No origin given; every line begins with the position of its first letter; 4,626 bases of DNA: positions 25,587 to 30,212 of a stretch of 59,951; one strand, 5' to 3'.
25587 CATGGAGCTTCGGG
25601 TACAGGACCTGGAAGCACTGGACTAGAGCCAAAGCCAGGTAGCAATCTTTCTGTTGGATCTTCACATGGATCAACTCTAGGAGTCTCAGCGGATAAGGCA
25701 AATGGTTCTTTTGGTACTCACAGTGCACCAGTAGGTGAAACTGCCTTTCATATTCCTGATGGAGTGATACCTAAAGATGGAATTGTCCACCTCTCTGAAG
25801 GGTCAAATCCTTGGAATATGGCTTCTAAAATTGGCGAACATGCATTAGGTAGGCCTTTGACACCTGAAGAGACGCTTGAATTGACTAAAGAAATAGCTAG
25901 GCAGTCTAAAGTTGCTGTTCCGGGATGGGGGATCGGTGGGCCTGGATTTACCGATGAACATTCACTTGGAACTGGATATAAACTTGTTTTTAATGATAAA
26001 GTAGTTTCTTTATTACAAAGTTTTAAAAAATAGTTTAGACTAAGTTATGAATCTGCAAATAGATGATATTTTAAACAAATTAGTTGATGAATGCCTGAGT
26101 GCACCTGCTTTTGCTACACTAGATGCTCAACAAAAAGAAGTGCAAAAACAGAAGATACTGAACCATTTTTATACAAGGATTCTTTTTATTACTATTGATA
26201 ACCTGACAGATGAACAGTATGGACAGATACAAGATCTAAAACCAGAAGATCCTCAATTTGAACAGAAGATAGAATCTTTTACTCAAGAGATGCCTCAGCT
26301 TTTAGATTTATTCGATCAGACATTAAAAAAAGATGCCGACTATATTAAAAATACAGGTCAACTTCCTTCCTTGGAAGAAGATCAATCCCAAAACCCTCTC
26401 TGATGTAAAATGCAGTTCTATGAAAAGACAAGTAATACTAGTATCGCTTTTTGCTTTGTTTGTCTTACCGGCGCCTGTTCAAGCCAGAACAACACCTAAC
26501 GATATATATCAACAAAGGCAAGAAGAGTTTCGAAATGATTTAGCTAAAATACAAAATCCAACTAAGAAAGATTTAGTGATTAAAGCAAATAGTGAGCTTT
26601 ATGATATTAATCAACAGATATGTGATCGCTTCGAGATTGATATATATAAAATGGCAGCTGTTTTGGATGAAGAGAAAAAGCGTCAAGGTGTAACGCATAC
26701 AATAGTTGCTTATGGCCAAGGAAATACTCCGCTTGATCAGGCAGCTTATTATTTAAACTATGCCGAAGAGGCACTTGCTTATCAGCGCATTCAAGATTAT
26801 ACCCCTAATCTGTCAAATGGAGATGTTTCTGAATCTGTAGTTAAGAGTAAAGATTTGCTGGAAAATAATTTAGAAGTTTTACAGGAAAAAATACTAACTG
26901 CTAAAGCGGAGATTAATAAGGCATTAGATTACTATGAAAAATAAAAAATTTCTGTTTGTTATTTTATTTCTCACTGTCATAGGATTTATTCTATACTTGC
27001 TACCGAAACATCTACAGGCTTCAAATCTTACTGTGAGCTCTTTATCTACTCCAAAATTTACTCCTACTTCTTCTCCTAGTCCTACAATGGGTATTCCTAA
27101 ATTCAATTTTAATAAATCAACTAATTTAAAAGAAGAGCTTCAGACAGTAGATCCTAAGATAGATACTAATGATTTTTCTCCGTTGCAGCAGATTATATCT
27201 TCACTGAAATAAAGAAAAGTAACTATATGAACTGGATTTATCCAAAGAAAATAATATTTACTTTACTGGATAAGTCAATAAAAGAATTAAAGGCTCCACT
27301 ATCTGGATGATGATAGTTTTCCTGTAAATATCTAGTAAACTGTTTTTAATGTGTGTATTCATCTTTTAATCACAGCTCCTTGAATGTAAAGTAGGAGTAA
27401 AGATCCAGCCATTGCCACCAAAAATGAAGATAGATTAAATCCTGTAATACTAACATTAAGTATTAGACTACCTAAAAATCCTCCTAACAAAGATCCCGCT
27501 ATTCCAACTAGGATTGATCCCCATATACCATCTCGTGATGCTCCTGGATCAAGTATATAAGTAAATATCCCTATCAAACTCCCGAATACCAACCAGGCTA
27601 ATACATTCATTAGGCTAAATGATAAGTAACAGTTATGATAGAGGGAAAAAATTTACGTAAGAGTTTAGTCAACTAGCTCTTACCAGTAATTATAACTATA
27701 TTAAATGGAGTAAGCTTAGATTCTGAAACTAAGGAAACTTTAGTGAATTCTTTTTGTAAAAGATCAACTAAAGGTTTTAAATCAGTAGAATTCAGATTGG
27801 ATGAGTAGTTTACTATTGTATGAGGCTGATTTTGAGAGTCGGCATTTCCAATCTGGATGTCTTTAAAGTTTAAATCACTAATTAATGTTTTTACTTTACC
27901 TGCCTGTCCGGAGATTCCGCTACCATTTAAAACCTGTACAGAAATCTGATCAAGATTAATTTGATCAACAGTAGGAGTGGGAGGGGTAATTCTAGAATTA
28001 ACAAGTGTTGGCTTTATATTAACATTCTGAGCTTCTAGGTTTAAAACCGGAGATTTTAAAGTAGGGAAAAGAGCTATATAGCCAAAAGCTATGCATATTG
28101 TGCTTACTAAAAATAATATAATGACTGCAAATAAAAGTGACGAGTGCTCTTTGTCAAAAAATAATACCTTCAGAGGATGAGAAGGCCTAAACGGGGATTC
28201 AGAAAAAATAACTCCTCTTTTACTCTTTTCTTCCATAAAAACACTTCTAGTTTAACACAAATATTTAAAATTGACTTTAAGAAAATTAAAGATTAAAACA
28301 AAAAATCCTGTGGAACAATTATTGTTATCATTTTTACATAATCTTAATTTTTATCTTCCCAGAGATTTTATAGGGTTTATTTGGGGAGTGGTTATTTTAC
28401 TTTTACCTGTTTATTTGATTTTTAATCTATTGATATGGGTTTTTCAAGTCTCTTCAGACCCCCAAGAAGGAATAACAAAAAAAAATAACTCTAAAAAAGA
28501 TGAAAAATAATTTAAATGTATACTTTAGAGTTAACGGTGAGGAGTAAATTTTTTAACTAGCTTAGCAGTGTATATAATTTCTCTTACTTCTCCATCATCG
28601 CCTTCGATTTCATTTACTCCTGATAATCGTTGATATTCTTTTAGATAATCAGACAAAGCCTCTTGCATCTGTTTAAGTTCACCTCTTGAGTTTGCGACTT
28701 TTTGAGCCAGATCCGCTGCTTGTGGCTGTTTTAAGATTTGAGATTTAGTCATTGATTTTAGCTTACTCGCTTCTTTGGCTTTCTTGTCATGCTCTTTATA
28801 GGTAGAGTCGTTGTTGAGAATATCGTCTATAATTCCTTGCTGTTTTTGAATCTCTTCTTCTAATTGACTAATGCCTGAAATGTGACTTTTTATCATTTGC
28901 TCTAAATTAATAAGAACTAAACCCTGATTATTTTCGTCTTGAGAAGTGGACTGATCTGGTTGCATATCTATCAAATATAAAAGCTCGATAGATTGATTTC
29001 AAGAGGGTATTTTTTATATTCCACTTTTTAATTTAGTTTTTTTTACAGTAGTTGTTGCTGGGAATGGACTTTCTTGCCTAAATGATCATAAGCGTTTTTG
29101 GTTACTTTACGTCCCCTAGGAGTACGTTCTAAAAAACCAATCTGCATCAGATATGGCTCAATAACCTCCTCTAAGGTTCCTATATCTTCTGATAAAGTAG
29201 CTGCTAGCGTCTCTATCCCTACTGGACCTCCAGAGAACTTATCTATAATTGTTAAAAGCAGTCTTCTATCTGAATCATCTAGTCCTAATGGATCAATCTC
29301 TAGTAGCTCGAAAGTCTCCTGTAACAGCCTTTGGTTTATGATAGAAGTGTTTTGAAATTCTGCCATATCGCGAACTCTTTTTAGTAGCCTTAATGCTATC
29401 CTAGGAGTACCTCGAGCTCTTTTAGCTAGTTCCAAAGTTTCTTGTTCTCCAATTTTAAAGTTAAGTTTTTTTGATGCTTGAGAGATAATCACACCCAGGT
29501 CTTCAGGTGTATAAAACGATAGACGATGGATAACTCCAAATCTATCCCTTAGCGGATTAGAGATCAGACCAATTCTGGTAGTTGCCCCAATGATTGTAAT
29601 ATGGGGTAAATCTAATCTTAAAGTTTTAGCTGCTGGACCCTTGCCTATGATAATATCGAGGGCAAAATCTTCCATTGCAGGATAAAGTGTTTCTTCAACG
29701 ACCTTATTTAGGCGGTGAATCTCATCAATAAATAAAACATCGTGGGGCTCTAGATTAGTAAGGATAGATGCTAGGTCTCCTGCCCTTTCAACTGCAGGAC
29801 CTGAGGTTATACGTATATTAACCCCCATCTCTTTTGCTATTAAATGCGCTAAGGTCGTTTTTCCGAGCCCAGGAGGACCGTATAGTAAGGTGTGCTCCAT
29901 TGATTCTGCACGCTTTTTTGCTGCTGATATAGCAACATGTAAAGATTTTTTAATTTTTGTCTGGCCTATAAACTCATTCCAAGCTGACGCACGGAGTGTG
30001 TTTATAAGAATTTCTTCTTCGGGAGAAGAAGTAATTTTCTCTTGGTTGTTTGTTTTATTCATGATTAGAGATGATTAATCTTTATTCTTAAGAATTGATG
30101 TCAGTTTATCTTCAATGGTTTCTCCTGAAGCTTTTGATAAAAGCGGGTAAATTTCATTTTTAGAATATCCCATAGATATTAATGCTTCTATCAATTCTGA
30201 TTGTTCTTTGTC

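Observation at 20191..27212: Divergent cluster of orphan envelope proteins built around an LCP-like protein: candidate uncharacterised cell-surface system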

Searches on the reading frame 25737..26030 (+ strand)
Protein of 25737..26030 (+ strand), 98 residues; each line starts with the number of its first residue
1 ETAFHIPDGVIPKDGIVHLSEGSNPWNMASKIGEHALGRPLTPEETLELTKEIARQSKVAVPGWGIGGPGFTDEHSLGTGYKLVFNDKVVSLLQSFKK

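Call 95: search_solved_structures(query=A9, max_evalue=10, show_alignments=3)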
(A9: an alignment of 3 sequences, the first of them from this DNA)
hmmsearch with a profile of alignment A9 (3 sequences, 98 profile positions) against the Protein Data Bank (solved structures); distinct sequences matched with E-value up to 10: 3.
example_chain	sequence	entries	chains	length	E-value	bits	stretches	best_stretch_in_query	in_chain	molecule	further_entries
5tp5_A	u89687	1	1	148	0.49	13.7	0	34-57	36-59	Calmodulin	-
2obh_A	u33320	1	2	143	0.57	13.5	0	31-62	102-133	Centrin-2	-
28js_K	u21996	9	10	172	0.73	13.2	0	32-62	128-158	Centrin-2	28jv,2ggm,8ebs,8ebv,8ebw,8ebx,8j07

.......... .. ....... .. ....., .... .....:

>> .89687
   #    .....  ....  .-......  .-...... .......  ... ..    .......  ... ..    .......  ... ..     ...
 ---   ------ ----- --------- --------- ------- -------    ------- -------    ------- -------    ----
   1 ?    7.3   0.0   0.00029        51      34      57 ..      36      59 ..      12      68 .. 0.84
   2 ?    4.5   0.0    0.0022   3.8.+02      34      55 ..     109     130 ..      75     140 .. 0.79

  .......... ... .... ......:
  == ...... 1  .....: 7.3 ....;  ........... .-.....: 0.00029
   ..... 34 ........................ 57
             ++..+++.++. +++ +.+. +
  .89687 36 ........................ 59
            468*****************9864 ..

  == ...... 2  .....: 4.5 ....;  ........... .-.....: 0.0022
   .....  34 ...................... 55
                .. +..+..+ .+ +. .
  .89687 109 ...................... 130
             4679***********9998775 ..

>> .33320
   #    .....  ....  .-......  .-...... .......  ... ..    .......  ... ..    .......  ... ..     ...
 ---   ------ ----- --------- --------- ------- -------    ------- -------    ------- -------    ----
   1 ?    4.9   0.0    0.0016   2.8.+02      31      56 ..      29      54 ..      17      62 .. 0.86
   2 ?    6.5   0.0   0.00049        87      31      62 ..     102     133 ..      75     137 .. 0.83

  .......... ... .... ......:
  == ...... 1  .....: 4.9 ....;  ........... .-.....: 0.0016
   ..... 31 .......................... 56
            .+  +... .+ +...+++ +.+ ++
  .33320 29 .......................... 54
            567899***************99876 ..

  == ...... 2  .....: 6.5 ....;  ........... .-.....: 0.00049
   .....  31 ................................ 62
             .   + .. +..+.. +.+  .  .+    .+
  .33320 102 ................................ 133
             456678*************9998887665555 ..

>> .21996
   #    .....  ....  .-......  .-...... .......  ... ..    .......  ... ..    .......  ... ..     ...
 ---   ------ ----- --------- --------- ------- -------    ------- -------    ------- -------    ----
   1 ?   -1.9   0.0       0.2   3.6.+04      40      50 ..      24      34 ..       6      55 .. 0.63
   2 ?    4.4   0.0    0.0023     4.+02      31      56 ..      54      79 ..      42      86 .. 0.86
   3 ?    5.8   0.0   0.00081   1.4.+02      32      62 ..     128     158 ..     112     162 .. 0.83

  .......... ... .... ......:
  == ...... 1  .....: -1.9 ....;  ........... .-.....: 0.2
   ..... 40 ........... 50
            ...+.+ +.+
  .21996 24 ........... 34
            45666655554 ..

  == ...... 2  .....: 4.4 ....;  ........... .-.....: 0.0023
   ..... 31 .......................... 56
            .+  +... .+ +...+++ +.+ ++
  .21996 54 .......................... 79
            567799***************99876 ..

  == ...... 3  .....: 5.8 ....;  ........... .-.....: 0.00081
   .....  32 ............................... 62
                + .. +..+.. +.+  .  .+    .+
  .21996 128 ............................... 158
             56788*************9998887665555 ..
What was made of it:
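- On LysM (PF01476), for the 666 C-terminal domain: A profile search against PDB gave no LysM hit (call 95).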

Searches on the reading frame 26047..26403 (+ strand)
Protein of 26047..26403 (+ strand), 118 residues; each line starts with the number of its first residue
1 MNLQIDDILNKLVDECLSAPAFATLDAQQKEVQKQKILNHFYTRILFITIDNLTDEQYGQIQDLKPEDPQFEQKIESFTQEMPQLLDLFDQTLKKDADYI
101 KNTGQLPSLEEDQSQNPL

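Call 3: search_protein_families(library=pfam, proteins=[window:26047-26403:+], max_evalue=1)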
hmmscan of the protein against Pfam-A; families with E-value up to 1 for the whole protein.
window:26047-26403:+ (118 aa): 3 families
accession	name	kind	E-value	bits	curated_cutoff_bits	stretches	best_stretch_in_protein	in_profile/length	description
PF01763.21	Herpes_UL6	-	0.0046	16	27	1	5-91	320-410/562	Herpesvirus UL6 like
PF13683.12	rve_3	-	0.061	13.5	26.5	0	64-82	8-26/67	Integrase core domain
PF14116.11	YyzF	-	0.24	11.9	27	1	5-31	6-32/48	YyzF-like protein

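Call 4: search_protein_families(library=ncbifam, proteins=[window:26047-26403:+], max_evalue=1)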
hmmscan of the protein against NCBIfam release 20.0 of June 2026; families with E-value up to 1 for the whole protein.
window:26047-26403:+ (118 aa): 3 families
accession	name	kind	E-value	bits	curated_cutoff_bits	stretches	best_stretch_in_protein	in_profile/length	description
NF008584.2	PRK11546.1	equivalog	0.043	14.1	200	1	25-96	44-113/145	zinc resistance sensor/chaperone ZraP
NF051857.1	transpos_IS110_2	equivalog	0.046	12.8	180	1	22-84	182-243/393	IS110 family transposase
NF041864.1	EpsV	equivalog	0.081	11.5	800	1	66-117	310-361/484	PCP family exopolysaccharide biosynthesis protein EpsV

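Call 36: search_protein_families(library=phrogs, proteins=[window:26047-26403:+], max_evalue=0.1)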
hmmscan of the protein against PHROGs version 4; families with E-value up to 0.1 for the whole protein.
window:26047-26403:+ (118 aa): 1 family
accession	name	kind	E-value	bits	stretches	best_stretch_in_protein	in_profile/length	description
phrog_26058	-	unknown function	0.02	14.4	1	45-88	136-180/633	-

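Call 37: search_protein_families(library=padloc, proteins=[window:26047-26403:+], max_evalue=0.1)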
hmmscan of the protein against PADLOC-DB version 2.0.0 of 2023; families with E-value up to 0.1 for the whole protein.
window:26047-26403:+ (118 aa): 0 families

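Call 39: search_protein_families(library=pfam, proteins=[window:26047-26403:+], max_evalue=10)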
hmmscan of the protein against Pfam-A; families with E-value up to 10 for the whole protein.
window:26047-26403:+ (118 aa): 3 families
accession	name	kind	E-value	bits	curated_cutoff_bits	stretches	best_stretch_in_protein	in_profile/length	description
PF01763.21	Herpes_UL6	-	0.0046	16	27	1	5-91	320-410/562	Herpesvirus UL6 like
PF13683.12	rve_3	-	0.061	13.5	26.5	0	64-82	8-26/67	Integrase core domain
PF14116.11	YyzF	-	0.24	11.9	27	1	5-31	6-32/48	YyzF-like protein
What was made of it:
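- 26047..26403 (+): 118-aa acidic helical cytoplasmic protein. It always lies directly downstream of the 666-family gene. It may be a remote DUF5663-like protein. Pfam itself gives no hit (calls 3, 39).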

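Call 106: find_related_loci(query=A8, collection=viral_contigs, flank=10000)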
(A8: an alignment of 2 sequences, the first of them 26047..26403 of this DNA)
Query A8 (118 aa) in viral_contigs; peptide patterns used: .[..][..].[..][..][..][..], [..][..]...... (x = any residue, [..] = any of these).
38 stretches matched a pattern, but none encodes a relative of the query by tblastn (E <= 1e-3).

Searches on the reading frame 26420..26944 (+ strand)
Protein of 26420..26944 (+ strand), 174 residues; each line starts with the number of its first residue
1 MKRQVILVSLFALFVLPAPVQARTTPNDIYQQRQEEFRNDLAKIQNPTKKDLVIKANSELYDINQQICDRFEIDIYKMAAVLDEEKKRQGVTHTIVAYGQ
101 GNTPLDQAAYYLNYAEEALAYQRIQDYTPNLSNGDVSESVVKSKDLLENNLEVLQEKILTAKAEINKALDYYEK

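Call 3: search_protein_families(library=pfam, proteins=[window:26420-26944:+], max_evalue=1)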
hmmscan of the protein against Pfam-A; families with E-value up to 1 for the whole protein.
window:26420-26944:+ (174 aa): 1 family
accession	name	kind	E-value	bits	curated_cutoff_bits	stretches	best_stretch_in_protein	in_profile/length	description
PF17762.8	HTH_ParB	-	0.016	15.7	22.6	1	112-156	3-46/102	ParB HTH domain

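Call 4: search_protein_families(library=ncbifam, proteins=[window:26420-26944:+], max_evalue=1)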
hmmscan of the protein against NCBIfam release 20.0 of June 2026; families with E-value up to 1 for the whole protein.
window:26420-26944:+ (174 aa): 0 families

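Call 36: search_protein_families(library=phrogs, proteins=[window:26420-26944:+], max_evalue=0.1)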
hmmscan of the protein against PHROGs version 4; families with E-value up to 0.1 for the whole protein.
window:26420-26944:+ (174 aa): 0 families

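Call 37: search_protein_families(library=padloc, proteins=[window:26420-26944:+], max_evalue=0.1)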
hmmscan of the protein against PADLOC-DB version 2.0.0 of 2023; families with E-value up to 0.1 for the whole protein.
window:26420-26944:+ (174 aa): 0 families
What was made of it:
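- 26420..26944 (+): 174-aa secreted protein with a signal peptide (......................|RT). No relatives were found in the loci compared. Membership of the module rests on position alone. No profile hits (calls 3, 4, 36, 37).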

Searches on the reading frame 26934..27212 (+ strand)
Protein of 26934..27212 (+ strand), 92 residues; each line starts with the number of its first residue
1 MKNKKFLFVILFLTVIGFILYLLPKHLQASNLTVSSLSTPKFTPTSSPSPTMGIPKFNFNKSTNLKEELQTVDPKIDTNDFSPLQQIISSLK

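Call 3: search_protein_families(library=pfam, proteins=[window:26934-27212:+], max_evalue=1)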
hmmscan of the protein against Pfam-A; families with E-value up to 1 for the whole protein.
window:26934-27212:+ (92 aa): 2 families
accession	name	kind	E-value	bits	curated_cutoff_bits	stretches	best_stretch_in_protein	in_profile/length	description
PF11779.13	SPT_ssu-like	-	0.018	15.1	29.8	1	6-29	31-53/54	Small subunit of serine palmitoyltransferase-like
PF15872.10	SRTM1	-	0.045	14.3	27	1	6-49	39-83/103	Serine-rich and transmembrane domain-containing protein 1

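Call 4: search_protein_families(library=ncbifam, proteins=[window:26934-27212:+], max_evalue=1)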
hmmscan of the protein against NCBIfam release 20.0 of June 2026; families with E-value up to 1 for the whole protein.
window:26934-27212:+ (92 aa): 2 families
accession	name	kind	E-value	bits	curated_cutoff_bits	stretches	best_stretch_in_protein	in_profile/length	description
TIGR04265.1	bac_cardiolipin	equivalog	0.059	12.3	290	1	5-28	34-57/483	cardiolipin synthase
NF043072.1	GAS_sig_Nterm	subfamily_domain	0.58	9.7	44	1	1-18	1-18/33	SpoV family signaling peptide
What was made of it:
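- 26934..27212 (+): 92-aa bitopic protein: an N-terminal TM segment, a short S/T/P linker and a tail of about 40 aa. It overlaps the previous gene by 11 nt. Membership of the module rests on position alone. No profile hits (calls 3, 4).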

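Call 36: search_protein_families(library=phrogs, proteins=[window:26934-27212:+], max_evalue=0.1)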
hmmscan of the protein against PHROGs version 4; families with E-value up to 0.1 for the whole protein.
window:26934-27212:+ (92 aa): 0 families

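Call 37: search_protein_families(library=padloc, proteins=[window:26934-27212:+], max_evalue=0.1)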
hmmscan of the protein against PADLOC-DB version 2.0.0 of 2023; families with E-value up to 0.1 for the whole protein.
window:26934-27212:+ (92 aa): 0 families

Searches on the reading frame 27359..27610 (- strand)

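Call 19: search_protein_families(library=pfam, proteins=[window:27359-27610:-], max_evalue=0.001)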
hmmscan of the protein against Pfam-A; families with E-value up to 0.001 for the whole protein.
window:27359-27610:- (83 aa): 1 family
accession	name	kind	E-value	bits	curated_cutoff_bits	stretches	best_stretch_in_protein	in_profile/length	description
PF04226.18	Transgly_assoc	-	1.1e-07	32.4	25.3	1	33-80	1-47/49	Transglycosylase associated protein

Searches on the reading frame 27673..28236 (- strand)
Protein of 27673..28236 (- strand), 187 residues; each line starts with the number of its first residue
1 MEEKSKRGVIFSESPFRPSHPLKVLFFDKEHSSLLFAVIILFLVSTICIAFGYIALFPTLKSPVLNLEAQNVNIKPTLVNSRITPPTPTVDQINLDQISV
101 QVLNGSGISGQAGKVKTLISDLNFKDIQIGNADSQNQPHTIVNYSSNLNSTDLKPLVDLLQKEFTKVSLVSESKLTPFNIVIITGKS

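Call 3: search_protein_families(library=pfam, proteins=[window:27673-28236:-], max_evalue=1)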
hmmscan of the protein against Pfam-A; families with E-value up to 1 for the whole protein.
window:27673-28236:- (187 aa): 2 families
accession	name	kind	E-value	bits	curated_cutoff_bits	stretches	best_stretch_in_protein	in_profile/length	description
PF13399.11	LytR_C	-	1.1e-08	36.3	22.2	1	97-186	1-84/86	LytR cell envelope-related transcriptional attenuator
PF02873.21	MurB_C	-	0.044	14.4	27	1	115-163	35-83/99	UDP-N-acetylenolpyruvoylglucosamine reductase, C-terminal domain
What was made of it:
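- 27673..28236 (-): Context only, outside the finding. A stand-alone 187-aa bitopic LytR_C-domain protein lies 460 bp beyond the plus unit in a convergent transcription unit. In Actinobacteria this domain is fused to LCP enzymes. PF13399 LytR_C at 36.3 bits against a cut-off of 22.2 (call 3).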

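Call 4: search_protein_families(library=ncbifam, proteins=[window:27673-28236:-], max_evalue=1)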
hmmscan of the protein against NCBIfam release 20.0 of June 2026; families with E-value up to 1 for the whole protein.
window:27673-28236:- (187 aa): 3 families
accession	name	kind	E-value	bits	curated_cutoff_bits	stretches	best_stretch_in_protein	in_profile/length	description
NF035953.1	integrity_Cei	equivalog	0.00052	19.8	150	1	89-131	72-116/212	envelope integrity protein Cei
NF001099.0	PRK00132.1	equivalog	0.07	13.4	112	1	66-120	31-84/130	30S ribosomal protein S9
NF038220.1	IcmT_TraK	equivalog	0.1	12.8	40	1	20-75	6-61/81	IcmT/TraK family protein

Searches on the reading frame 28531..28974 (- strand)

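Call 18: search_protein_families(library=pfam, proteins=[window:28531-28974:-], max_evalue=0.001)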
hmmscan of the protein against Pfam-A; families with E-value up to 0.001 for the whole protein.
window:28531-28974:- (147 aa): 0 families

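Call 36: search_protein_families(library=phrogs, proteins=[window:28531-28974:-], max_evalue=0.1)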
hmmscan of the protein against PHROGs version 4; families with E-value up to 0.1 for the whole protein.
window:28531-28974:- (147 aa): 1 family
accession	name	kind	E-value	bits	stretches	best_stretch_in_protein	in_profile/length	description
phrog_3795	-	unknown function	0.0096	16.8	1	60-127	12-79/136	-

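Call 37: search_protein_families(library=padloc, proteins=[window:28531-28974:-], max_evalue=0.1)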
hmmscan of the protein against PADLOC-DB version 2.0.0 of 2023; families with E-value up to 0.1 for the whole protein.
window:28531-28974:- (147 aa): 1 family
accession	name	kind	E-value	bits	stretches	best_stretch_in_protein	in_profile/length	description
PDLC02730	PbeC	-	0.00041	17.2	1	23-137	384-502/651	PbeC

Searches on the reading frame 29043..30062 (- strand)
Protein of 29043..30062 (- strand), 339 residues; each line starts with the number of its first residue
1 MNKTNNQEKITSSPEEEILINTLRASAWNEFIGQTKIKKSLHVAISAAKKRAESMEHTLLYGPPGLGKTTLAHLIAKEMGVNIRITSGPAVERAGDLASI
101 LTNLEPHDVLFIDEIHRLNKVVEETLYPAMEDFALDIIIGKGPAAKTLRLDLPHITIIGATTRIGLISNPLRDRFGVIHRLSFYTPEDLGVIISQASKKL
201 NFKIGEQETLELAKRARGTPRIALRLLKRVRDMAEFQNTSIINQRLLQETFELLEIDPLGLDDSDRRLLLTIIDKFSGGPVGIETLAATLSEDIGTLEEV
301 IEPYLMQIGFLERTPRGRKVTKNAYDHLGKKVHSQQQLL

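Call 21: find_related_loci(query=window:29043-30062:-, collection=genome_contigs, flank=10000)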
Query window:29043-30062:- (339 aa) in genome_contigs; peptide patterns used: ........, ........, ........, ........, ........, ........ (x = any residue, [..] = any of these).
600 stretches matched a pattern (row limit reached: there are more); 595 encode a relative of the query (tblastn E <= 1e-3); the best 80 are kept; 80 distinct loci.
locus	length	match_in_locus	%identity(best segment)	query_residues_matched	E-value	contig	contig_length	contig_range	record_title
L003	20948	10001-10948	77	19-334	3e-165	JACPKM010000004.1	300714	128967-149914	MAG: Candidatus Daviesbacteria bacterium isolate NC_groundwater_494_Ag_S-0.1um_37_28 S35_SO-1_scaffold_153288, whole gen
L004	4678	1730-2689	72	13-332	7e-163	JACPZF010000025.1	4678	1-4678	MAG: Candidatus Gottesmanbacteria bacterium isolate NC_groundwater_882_Pr1_S2p5_40_13 Montesol18_S2p5_coassembly_scaffol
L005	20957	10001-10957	70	11-329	6e-146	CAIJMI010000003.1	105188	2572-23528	Candidatus Gottesmanbacteria bacterium isolate LaPlata-b_bin-0620 genome assembly, contig: bin-0620:3/5, whole genome sh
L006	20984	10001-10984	61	5-332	5e-140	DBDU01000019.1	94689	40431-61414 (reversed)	MAG TPA_asm: Patescibacteria group bacterium UBA924 UBA924_contig_528, whole genome shotgun sequence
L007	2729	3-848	71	56-337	9e-142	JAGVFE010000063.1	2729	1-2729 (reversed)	MAG: Candidatus Woesebacteria bacterium isolate DeMMO2_52 c_000000046723, whole genome shotgun sequence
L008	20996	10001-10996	61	2-329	5e-133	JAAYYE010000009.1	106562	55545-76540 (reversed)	MAG: Candidatus Paceibacterota bacterium isolate AS06rmzACSIP_209 281070_AS06, whole genome shotgun sequence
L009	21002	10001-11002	59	1-335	2e-132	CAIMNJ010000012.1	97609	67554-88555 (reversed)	uncultured bacterium isolate LaPlata_bin-1529 genome assembly, contig: bin-1529:12/18, whole genome shotgun sequence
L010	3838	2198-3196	59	5-336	3e-133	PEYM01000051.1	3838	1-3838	MAG: Candidatus Saganbacteria bacterium CG08_land_8_20_14_0_20_45_16 CG08_land_8_20_14_0.20_scaffold_23750_c, whole geno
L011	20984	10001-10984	59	4-328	8e-130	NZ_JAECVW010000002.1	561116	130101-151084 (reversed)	Thermoactinomyces intermedius strain CICC 10671=DSM 43846 NODE_2_length_561116_cov_3.537472, whole genome shotgun sequen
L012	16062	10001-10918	62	23-328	2e-129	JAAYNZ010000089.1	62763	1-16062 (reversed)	MAG: Candidatus Epulonipiscium sp. isolate AS21ysBPME_3 63575_AS21, whole genome shotgun sequence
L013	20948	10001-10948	62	22-337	5e-129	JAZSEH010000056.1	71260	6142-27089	MAG: Acutalibacteraceae bacterium isolate T1900044591_TS20190057.MAGScoT_cleanbin_000012 SGB_634_k141_471468, whole geno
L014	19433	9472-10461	58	3-329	2e-128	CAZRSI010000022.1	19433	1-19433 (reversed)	MAG TPA_asm: uncultured Anaerolineae bacterium isolate binchicken_co6_220 genome assembly, contig: NODE_2809_length_1943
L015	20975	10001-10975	56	12-337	1e-128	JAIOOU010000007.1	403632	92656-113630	MAG: Chloroflexota bacterium isolate LakeFargette_0920_ALND_MAG_53_29 LacPavin_0920_ALND_scaffold_145308, whole genome s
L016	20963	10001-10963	57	21-339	2e-128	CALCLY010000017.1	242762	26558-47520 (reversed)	MAG TPA_asm: uncultured Clostridia bacterium isolate ERR912153_bin.30_CONCOCT_v1.1_MAG genome assembly, contig: ERZ85756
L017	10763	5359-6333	60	8-329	4e-128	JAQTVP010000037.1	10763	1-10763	MAG: Dehalococcoidales bacterium isolate STB_90 NODE_15885_length_10763_cov_2.202990_Sandtown_B, whole genome shotgun se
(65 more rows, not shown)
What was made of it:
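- Checked: That places the window in Microgenomates/Patescibacteria (call 21).
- It comes from a Patescibacteria lineage (call 21).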
